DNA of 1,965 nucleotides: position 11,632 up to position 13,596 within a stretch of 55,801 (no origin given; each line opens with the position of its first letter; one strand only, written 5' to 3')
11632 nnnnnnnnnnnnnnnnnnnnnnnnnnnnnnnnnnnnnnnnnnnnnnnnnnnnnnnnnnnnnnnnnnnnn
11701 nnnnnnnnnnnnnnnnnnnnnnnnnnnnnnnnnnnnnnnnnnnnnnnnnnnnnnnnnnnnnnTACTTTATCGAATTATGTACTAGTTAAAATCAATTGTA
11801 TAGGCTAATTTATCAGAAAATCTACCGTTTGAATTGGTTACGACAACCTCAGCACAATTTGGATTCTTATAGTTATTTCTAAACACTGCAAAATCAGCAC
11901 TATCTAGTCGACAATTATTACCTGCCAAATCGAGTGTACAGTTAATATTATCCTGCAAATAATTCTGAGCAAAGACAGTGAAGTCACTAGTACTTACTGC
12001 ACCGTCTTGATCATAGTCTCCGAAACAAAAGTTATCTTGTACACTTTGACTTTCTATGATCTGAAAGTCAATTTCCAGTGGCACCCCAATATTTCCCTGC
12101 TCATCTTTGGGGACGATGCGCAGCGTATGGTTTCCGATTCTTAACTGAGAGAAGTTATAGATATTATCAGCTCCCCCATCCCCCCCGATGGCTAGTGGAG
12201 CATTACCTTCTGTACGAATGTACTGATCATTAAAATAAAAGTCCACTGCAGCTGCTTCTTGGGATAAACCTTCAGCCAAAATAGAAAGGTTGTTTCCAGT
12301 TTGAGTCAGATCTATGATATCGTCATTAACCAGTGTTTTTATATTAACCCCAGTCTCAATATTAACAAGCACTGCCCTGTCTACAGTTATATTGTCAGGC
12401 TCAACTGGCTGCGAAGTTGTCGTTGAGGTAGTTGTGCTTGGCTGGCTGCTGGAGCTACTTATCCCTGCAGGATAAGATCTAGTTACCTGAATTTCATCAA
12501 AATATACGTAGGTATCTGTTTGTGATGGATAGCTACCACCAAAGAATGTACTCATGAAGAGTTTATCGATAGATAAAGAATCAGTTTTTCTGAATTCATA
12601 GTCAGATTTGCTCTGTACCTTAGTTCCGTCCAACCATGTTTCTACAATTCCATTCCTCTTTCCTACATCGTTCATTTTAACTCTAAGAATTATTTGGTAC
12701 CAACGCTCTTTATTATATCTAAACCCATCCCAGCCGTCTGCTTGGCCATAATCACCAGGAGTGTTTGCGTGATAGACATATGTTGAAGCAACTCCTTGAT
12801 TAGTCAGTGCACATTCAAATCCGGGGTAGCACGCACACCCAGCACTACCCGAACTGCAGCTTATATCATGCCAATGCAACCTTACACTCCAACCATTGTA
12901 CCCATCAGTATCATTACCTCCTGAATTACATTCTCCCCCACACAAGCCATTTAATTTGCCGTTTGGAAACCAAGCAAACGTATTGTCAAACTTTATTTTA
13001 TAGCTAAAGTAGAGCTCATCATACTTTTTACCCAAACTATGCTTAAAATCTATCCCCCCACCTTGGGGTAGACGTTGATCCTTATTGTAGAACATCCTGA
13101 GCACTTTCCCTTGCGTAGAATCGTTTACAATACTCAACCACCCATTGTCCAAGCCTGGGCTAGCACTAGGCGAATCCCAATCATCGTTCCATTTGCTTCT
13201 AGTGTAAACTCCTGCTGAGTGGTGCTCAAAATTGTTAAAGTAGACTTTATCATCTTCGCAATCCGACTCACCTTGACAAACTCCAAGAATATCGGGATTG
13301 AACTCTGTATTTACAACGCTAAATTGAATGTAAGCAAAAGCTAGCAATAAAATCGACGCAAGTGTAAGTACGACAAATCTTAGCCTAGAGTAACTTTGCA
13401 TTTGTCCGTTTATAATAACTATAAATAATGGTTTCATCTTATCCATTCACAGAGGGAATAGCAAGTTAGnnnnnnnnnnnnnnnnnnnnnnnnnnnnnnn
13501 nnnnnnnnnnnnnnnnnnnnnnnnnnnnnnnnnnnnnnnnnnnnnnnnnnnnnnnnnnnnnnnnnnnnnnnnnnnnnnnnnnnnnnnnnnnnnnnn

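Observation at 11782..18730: Three consecutive CAZyme-like genes share an unusual Cys-bracketed dockerin-like module (candidate cohesin-dockerin enzyme display system)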

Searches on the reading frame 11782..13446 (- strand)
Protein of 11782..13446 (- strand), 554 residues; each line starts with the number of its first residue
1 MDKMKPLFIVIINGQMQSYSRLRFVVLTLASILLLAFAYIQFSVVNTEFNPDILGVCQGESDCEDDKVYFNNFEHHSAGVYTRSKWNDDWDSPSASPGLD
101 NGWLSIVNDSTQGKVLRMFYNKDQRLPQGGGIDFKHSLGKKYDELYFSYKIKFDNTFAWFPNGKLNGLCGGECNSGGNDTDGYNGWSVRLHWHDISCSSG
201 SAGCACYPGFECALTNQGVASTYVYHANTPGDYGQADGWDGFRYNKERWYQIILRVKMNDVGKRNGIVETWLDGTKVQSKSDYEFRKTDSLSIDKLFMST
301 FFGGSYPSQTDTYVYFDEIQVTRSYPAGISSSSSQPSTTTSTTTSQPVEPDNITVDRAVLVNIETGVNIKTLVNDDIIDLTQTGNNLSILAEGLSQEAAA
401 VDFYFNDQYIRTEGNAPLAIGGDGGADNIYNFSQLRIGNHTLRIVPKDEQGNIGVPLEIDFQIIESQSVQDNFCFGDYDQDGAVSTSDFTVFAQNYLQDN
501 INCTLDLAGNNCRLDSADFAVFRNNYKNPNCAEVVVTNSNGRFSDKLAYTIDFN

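Call 3: search_protein_families(library=pfam, proteins=[window:11782-13446:-], max_evalue=1)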
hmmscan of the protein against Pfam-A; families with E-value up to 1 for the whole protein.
window:11782-13446:- (554 aa): 5 families
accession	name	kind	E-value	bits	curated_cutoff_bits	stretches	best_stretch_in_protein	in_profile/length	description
PF21294.4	Polysacc_lyase_14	-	1.2e-31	110.6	27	1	110-318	3-214/215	Polysaccharide lyase 14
PF14099.13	Polysacc_lyase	-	7.2e-05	23.2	29.9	1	229-319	125-209/210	Polysaccharide lyase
PF24421.1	Ig_J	-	0.0006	20.3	29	1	425-463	63-101/104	Tip attachment protein J, Ig-like domain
PF02304.21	Phage_B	-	0.1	14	27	1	262-318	27-85/109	Scaffold protein B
PF13833.12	EF-hand_8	-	0.14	12.4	28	1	465-496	23-54/54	EF-hand domain pair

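Call 8: search_protein_families(library=ncbifam, proteins=[window:11782-13446:-], max_evalue=10)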
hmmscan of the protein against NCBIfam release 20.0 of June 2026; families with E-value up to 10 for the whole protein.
window:11782-13446:- (554 aa): 1 family
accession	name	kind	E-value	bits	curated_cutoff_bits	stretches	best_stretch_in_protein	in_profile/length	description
NF041540.1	dockerin_GC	domain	1.2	9.5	29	1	477-527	4-64/67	GC-type dockerin domain-anchored protein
